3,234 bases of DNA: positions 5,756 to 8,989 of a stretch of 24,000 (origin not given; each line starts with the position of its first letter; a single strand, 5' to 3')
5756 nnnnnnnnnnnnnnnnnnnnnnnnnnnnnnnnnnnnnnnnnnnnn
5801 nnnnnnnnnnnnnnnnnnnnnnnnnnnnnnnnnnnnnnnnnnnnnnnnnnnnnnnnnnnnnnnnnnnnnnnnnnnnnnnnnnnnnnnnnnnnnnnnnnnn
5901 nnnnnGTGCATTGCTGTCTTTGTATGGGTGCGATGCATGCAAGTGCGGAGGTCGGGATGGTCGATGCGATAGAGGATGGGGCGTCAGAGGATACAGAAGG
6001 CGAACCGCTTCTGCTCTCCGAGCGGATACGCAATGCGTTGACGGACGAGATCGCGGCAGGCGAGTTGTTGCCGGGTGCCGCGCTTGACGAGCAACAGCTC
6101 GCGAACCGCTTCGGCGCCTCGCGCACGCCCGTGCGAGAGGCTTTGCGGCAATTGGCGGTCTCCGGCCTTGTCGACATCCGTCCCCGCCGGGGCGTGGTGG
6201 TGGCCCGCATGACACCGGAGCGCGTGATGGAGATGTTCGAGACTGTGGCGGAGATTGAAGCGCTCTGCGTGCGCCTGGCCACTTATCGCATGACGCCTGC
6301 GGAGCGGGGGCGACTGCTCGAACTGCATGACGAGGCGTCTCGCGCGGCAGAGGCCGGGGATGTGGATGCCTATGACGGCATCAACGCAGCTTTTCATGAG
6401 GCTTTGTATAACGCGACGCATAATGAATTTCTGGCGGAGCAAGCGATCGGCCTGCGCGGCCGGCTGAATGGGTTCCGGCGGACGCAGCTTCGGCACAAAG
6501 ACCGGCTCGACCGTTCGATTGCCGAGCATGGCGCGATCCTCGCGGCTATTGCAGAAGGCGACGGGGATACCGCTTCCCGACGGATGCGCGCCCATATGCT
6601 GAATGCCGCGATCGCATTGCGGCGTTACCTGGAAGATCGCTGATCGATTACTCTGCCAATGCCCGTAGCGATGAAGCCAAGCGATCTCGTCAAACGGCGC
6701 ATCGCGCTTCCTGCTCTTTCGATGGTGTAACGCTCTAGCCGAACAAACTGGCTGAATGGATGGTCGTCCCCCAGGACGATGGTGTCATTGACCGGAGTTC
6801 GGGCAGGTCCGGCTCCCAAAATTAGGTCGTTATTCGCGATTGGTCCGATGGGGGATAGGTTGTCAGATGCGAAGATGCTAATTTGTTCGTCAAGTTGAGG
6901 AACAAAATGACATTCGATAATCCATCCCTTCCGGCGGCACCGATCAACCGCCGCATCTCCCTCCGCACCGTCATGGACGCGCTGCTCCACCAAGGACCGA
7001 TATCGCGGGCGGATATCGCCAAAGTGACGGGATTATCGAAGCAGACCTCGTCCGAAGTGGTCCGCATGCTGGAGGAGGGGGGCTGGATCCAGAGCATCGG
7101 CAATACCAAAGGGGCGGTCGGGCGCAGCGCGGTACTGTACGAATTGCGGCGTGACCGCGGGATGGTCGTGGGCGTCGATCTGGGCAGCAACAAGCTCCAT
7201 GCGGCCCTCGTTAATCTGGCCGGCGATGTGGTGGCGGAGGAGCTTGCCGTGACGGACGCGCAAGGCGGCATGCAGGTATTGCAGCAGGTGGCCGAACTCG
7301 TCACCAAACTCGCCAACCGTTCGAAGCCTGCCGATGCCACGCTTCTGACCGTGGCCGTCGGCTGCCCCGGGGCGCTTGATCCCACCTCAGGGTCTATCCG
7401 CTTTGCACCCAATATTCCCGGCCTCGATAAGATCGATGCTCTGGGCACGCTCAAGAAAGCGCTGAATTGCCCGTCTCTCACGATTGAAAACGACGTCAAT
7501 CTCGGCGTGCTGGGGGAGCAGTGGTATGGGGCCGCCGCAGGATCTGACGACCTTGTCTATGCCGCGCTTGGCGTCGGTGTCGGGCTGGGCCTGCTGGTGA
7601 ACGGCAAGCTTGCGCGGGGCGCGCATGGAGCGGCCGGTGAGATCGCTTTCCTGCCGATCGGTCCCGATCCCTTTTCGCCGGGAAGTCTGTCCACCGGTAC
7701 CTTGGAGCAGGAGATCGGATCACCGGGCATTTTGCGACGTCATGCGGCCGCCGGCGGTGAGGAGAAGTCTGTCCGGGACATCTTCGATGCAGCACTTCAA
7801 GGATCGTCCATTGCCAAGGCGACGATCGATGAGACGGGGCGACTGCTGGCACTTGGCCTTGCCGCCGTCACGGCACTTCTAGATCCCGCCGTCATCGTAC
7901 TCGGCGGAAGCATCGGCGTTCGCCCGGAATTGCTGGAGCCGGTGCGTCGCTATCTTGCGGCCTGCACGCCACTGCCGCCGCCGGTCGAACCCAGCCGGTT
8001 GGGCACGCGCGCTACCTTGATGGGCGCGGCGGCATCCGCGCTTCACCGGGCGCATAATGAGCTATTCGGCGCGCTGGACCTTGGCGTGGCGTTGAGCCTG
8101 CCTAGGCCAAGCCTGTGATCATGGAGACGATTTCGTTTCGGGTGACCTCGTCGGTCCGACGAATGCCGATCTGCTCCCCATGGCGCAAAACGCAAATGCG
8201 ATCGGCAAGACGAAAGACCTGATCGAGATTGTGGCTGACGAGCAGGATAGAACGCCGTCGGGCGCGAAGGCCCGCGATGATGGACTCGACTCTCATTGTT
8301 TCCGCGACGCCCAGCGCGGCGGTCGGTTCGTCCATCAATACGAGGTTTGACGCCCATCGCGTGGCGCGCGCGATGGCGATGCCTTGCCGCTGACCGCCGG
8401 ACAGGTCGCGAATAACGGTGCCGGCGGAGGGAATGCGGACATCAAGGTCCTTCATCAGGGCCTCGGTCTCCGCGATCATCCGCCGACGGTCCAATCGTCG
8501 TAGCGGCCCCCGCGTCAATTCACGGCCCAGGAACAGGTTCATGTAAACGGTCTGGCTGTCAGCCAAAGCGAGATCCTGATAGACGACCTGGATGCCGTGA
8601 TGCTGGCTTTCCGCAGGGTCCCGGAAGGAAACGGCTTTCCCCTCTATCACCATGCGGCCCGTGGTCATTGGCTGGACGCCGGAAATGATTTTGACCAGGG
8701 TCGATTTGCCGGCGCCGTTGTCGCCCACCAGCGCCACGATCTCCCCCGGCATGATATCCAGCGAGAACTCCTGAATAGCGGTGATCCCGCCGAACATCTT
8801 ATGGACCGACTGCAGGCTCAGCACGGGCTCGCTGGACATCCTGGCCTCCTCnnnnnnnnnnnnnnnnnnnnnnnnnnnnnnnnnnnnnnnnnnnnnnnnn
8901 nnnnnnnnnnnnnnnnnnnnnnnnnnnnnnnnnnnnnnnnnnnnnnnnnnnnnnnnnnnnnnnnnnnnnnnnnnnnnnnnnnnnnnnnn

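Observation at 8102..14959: Six-gene operon combining an APC permease, an M20 amidohydrolase, a sugar-type ABC importer and a YhfX-like PLP enzyme: candidate uncharacterised catabolic system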

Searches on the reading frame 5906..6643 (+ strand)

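Call 5: search_protein_families(library=pfam, proteins=[window:5906-6643:+])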
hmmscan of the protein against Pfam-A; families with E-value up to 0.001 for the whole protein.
window:5906-6643:+ (245 aa): 3 families
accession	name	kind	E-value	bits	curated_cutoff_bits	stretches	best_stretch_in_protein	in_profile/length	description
PF07729.17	FCD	-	2.4e-28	99.5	24.3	1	109-231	1-123/125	FCD domain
PF00392.27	GntR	-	6.5e-19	67.8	27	1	37-99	1-64/64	Bacterial regulatory proteins, gntR family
PF13545.12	HTH_Crp_2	-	0.00059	20.2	27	0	60-100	23-62/70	Crp-like helix-turn-helix domain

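Call 6: search_protein_families(library=ncbifam, proteins=[window:5906-6643:+], max_evalue=0.00001)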
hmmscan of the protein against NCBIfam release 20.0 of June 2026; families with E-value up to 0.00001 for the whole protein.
window:5906-6643:+ (245 aa): 14 families
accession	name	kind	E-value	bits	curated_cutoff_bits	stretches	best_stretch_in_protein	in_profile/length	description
TIGR03338.1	phnR_burk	equivalog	1.4e-36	126.1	271.5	1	41-233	16-208/212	phosphonate utilization associated transcriptional regulator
NF008504.0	PRK11414.1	equivalog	3.1e-20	72.8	225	1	37-238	12-214/221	GntR family transcriptional regulator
NF003011.0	PRK03837.1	subfamily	2.8e-17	63.1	260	2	117-234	114-229/241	transcriptional regulator NanR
NF008576.0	PRK11534.1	equivalog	4.1e-16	59.3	218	1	44-236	15-215/225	DNA-binding transcriptional regulator CsiR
NF007741.0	PRK10421.1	equivalog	2.3e-15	56.7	311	1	107-244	98-239/262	transcriptional regulator LldR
TIGR02018.2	his_ut_repres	equivalog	6.7e-12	45.3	220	1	39-119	2-84/226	histidine utilization transcriptional repressor HutC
NF007001.0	PRK09464.1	equivalog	4.1e-10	39.7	330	1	37-231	11-225/254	pyruvate dehydrogenase complex transcriptional repressor PdhR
TIGR02325.1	C_P_lyase_phnF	equivalog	9.5e-09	35.1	156.8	1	40-101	12-74/238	phosphonate metabolism transcriptional regulator PhnF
NF007442.0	PRK09990.1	equivalog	8.7e-08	31.9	301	1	48-235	22-232/256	transcriptional regulator GlcC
NF007588.0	PRK10225.1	equivalog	1.3e-07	31.2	442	0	55-234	28-227/257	Uxu operon transcriptional regulator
NF052282.1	PLP_TF_PdxR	equivalog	4.3e-07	29.3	320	1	37-109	2-75/448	MocR-like pyridoxine biosynthesis transcription factor PdxR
TIGR03337.1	phnR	equivalog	4.7e-07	29.7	296.75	1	40-107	5-70/231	phosphonate utilization transcriptional regulator PhnR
NF053730.1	TransRegRv1152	equivalog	4.5e-06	26.6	170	1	32-105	14-86/120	Rv1152 family transcriptional regulator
NF007292.0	PRK09764.1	equivalog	6.5e-06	25.5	281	1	40-86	9-56/240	GntR family transcriptional regulator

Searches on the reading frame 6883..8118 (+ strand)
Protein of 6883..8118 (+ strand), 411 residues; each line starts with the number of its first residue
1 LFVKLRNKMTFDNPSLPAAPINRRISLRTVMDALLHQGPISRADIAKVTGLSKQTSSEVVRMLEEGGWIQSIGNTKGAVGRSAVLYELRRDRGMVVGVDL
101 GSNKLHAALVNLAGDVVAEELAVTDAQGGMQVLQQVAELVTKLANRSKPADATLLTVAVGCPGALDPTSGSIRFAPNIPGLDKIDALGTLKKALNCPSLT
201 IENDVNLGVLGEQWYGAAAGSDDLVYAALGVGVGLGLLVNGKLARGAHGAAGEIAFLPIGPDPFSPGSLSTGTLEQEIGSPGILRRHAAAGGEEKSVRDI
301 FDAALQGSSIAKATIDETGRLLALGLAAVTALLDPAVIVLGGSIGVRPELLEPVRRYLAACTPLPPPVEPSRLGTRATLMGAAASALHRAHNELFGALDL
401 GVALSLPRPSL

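Call 5: search_protein_families(library=pfam, proteins=[window:6883-8118:+])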
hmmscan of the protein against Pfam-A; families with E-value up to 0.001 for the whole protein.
window:6883-8118:+ (411 aa): 7 families
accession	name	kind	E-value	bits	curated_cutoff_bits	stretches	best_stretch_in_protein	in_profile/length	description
PF00480.26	ROK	-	8.9e-46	157.2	22.9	1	96-386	2-291/294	ROK family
PF13412.12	HTH_24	-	1.2e-05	25.2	21.9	1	28-70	6-48/48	Winged helix-turn-helix DNA-binding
PF12802.13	MarR_2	-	1.9e-05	25.2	27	1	30-70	10-51/61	MarR family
PF01047.28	MarR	-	0.00013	22.2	24.6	1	31-71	9-49/59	MarR family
PF01869.26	BcrAD_BadFG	-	0.00044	20.3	31.5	0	96-163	1-71/271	BadF/BadG/BcrA/BcrD ATPase family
PF25213.1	HVO_A0261_N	-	0.00068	19.9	35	0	31-72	16-57/86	HVO_A0261 N-terminal domain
PF13545.12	HTH_Crp_2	-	0.0007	19.9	27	0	39-73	22-56/70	Crp-like helix-turn-helix domain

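Call 6: search_protein_families(library=ncbifam, proteins=[window:6883-8118:+], max_evalue=0.00001)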
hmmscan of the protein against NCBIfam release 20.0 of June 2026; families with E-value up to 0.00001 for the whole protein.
window:6883-8118:+ (411 aa): 12 families
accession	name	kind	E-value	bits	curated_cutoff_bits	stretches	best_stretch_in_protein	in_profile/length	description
TIGR00744.1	ROK_glcA_fam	subfamily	6.6e-35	120.9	260.35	1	96-384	1-306/318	ROK family glucokinase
NF047937.1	TransRegNagC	equivalog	4.9e-33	114.9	650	1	34-353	20-346/399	DNA-binding transcriptional regulator NagC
NF007251.0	PRK09698.1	equivalog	7.1e-27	94.4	253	1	92-344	5-248/304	allose kinase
NF042998.1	bglucokin_BglK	equivalog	5.1e-25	88.3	550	1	97-382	5-281/291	beta-glucoside kinase BglK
NF049930.1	TransRegMlc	equivalog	2.8e-23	82.9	530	1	36-356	27-355/405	sugar metabolism global transcriptional regulator Mlc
NF003461.0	PRK05082.1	subfamily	8e-22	78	283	1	96-386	4-286/291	N-acetylmannosamine kinase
NF045551.1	GK_Pyrobac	equivalog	1.2e-21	77.3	500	1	95-388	2-282/294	ATP-dependent glucokinase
NF007108.0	PRK09557.1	equivalog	1.3e-20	73.9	443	1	94-347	2-258/303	fructokinase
NF047821.1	NactlManKinNanK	equivalog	1.7e-20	73.7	450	1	95-385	3-285/288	N-acetylmannosamine kinase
NF009835.0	PRK13310.1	equivalog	7.4e-19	68.2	380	1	94-386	1-300/303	N-acetylglucosamine kinase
NF045942.1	PolPhglucPhase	equivalog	1.5e-08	34.7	250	1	96-244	3-146/242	polyphosphate--glucose phosphotransferase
NF045550.1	FrctkaseScrK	equivalog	1.9e-08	34.1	400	1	137-315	38-220/293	fructokinase ScrK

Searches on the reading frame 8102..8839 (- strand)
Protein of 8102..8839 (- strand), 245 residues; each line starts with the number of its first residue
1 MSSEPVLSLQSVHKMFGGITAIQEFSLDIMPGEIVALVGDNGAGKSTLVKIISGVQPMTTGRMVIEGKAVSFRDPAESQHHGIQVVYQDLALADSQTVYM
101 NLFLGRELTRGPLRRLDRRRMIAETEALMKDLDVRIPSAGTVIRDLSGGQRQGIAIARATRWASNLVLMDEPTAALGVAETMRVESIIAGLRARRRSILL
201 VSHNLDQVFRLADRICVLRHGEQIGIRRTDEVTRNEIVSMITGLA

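Call 5: search_protein_families(library=pfam, proteins=[window:8102-8839:-])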
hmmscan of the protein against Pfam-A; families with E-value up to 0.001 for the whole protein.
window:8102-8839:- (245 aa): 4 families
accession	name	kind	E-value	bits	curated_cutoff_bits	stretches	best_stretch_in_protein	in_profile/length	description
PF00005.33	ABC_tran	-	1.3e-28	100.7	25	1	23-174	2-137/137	ABC transporter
PF02463.25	SMC_N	-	3.5e-06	27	40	1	33-217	25-210/220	RecF/RecN/SMC N terminal domain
PF13304.12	AAA_21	-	0.00027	21.5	27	1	34-58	1-25/304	AAA domain, putative AbiEii toxin, Type IV TA system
PF09818.15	ABC_ATPase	-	0.00075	19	23.2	0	129-176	141-188/283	P-loop domain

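Call 6: search_protein_families(library=ncbifam, proteins=[window:8102-8839:-], max_evalue=0.00001)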
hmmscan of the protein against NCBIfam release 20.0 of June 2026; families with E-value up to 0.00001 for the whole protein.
window:8102-8839:- (245 aa): 186 families (the best 25 are shown)
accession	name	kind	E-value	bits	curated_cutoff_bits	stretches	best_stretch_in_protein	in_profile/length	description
NF010069.0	PRK13549.1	equivalog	2.4e-58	197.8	699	1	4-243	3-241/513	xylose ABC transporter ATP-binding protein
NF041861.1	YtfR_transport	equivalog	3.4e-58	197.3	850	1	6-243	1-235/492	galactofuranose ABC transporter, ATP-binding protein YtfR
NF008030.0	PRK10762.1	equivalog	1.1e-57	195.9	745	1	4-243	2-239/501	ribose ABC transporter ATP-binding protein RbsA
NF008442.0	PRK11288.1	equivalog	4.2e-54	183.7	689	1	3-243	4-242/504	L-arabinose ABC transporter ATP-binding protein AraG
TIGR02633.1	xylG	equivalog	1.4e-50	172.2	723.65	1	7-243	2-239/500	D-xylose ABC transporter ATP-binding protein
NF008215.0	PRK10982.1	equivalog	5.9e-50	170.3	828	1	3-243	10-247/506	galactose/methyl galactoside ABC transporter ATP-binding protein MglA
NF007253.0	PRK09700.1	equivalog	2.1e-49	168.5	772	1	4-243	3-243/510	D-allose ABC transporter ATP-binding protein AlsA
NF040905.2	GguA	equivalog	2e-48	165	810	1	6-241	1-237/500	multiple monosaccharide ABC transporter ATP-binding protein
NF047930.1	ABC_ATP_B6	equivalog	3.8e-47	161.1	670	1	5-233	1-224/510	putative B6 ABC transporter ATP-binding protein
NF011967.0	PRK15439.1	equivalog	4.1e-40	137.7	586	1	3-242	8-237/510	autoinducer 2 ABC transporter ATP-binding protein LsrA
TIGR03411.1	urea_trans_UrtD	equivalog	9.4e-35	120.4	304.1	1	6-238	2-235/242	urea ABC transporter ATP-binding protein UrtD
TIGR03410.1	urea_trans_UrtE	equivalog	7.2e-34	117.2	285.8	1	7-241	1-228/230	urea ABC transporter ATP-binding subunit UrtE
TIGR03375.1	type_I_sec_LssB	subfamily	1.1e-33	116.5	693.1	1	20-223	481-679/696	type I secretion system permease/ATPase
TIGR03265.1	PhnT2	equivalog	1.6e-33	116.4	457.7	1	4-223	2-213/353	putative 2-aminoethylphosphonate ABC transporter ATP-binding protein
TIGR01186.1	proV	subfamily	4.3e-33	114.9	326.6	1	16-235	3-220/363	betaine/proline/choline family ABC transporter ATP-binding protein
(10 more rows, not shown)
